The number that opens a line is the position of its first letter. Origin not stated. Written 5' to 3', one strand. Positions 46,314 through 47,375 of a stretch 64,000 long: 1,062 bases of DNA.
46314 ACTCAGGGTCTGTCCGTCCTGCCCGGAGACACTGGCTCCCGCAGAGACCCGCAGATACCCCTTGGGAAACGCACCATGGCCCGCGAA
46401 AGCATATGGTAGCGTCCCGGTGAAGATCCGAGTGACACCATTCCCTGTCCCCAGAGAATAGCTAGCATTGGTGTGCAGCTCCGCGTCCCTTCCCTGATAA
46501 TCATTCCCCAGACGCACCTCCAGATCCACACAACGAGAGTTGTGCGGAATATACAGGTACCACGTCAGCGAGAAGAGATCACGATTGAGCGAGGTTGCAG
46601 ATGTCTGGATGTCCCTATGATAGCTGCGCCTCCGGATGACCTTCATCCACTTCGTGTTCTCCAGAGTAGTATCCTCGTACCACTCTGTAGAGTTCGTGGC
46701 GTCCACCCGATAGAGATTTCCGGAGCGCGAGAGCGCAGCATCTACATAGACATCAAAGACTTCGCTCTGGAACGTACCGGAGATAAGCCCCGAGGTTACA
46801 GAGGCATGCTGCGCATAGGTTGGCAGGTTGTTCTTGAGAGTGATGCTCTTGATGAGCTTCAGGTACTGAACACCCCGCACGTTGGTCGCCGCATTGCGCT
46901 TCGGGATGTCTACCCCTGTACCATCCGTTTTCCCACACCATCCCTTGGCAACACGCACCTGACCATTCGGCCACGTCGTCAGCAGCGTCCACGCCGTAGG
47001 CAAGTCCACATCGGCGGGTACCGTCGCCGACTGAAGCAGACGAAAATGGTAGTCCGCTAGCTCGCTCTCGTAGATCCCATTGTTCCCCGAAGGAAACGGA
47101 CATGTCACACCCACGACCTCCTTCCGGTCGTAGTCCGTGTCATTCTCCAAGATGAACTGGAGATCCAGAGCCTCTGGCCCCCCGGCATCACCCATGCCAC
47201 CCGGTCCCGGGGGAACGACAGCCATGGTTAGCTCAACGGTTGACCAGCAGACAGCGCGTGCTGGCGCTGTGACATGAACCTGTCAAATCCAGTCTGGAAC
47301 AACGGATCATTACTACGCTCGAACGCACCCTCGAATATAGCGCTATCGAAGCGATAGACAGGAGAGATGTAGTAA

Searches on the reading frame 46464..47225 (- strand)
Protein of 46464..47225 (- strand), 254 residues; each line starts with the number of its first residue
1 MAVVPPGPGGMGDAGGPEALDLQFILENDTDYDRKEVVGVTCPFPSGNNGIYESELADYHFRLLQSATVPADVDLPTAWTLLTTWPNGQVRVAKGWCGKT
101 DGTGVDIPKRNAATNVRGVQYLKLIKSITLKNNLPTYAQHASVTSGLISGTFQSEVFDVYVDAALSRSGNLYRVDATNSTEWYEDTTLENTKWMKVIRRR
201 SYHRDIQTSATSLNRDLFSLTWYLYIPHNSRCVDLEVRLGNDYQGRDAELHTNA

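Call 95: find_homologous_proteins(query=window:46464-47225:-, max_evalue=0.001)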
Query window:46464-47225:-: 702 candidates shared short words with the query, none scored E <= 0.001.
